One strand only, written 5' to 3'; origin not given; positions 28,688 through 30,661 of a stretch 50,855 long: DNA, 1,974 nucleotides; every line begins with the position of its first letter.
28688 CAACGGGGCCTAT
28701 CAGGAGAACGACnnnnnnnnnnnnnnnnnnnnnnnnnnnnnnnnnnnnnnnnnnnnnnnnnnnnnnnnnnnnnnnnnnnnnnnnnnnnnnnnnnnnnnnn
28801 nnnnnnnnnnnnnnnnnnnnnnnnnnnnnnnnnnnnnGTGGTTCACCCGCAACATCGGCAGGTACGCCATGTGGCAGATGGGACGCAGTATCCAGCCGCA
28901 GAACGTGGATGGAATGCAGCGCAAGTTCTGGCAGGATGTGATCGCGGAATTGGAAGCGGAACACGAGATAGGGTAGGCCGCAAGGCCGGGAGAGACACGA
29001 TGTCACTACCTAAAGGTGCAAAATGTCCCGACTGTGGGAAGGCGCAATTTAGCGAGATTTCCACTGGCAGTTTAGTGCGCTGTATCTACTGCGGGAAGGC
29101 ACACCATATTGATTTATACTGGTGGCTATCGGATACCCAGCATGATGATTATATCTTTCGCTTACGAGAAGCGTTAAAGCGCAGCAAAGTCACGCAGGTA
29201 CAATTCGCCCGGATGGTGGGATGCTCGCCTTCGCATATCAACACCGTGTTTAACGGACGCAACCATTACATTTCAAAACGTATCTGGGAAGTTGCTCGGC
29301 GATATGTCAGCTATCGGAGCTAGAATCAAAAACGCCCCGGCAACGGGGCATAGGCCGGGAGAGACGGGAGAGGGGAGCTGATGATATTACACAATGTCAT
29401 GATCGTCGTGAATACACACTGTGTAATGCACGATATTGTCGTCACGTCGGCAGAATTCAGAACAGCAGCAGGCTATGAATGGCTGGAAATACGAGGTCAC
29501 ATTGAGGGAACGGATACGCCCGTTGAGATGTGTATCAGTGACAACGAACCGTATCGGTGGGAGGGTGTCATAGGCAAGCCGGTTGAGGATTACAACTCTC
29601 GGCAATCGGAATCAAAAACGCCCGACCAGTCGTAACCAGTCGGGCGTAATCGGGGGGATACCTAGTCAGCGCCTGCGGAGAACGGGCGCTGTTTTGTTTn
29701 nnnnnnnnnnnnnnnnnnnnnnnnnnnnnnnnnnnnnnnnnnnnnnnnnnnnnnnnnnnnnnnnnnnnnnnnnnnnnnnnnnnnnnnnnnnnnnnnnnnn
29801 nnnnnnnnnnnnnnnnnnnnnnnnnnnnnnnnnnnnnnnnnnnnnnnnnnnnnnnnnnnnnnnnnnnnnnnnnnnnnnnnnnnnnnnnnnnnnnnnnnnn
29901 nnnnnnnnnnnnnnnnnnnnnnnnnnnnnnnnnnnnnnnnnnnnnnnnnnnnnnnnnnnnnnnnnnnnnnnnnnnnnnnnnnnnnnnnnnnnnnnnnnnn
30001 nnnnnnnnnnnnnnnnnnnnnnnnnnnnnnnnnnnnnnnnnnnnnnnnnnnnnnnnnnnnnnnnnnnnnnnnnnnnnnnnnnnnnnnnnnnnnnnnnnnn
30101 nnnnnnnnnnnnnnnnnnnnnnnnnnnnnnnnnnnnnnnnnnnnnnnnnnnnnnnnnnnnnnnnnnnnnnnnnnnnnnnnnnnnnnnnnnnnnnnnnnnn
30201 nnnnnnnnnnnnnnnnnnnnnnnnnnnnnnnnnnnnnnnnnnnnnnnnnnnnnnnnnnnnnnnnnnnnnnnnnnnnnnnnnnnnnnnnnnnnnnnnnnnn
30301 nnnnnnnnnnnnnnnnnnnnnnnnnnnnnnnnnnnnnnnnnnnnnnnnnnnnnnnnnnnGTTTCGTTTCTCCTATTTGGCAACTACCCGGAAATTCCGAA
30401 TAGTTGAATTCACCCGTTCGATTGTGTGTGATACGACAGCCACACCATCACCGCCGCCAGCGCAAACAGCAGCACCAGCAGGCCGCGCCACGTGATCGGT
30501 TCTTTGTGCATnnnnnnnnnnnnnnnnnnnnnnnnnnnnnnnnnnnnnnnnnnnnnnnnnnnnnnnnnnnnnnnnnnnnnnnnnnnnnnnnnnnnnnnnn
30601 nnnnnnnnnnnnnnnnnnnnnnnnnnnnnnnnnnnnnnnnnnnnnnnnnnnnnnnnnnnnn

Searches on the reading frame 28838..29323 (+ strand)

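Call 104: search_protein_families(library=pfam, proteins=[window:28838-29323:+], max_evalue=0.001)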
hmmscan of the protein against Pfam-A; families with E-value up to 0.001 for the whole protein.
window:28838-29323:+ (161 aa): 3 families
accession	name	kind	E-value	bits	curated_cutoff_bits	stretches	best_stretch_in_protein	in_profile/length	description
PF13560.12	HTH_31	-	1.9e-05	25.3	27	1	108-150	5-47/64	Helix-turn-helix domain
PF01381.28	HTH_3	-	7.4e-05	23.1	23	1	109-142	1-34/55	Helix-turn-helix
PF12760.12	Zn_ribbon_IS1595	-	0.00095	19.5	25.4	0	58-87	16-45/46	Transposase zinc-ribbon domain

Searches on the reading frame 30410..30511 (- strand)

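Call 3: search_protein_families(library=pfam, proteins=[window:30410-30511:-], max_evalue=0.01)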
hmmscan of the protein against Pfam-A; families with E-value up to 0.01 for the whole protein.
window:30410-30511:- (33 aa): 1 family
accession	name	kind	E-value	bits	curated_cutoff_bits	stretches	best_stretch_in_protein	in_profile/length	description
PF19455.4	DUF5993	-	0.0037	17.8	27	1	9-29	22-42/50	Family of unknown function (DUF5993)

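Call 6: search_protein_families(library=phrogs, proteins=[window:30410-30511:-], max_evalue=0.01)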
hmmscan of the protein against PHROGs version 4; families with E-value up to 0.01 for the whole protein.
window:30410-30511:- (33 aa): 0 families

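Call 78: search_protein_families(library=ncbifam, proteins=[window:30410-30511:-], max_evalue=0.05)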
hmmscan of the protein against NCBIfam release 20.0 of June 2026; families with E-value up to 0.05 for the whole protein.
window:30410-30511:- (33 aa): 0 families
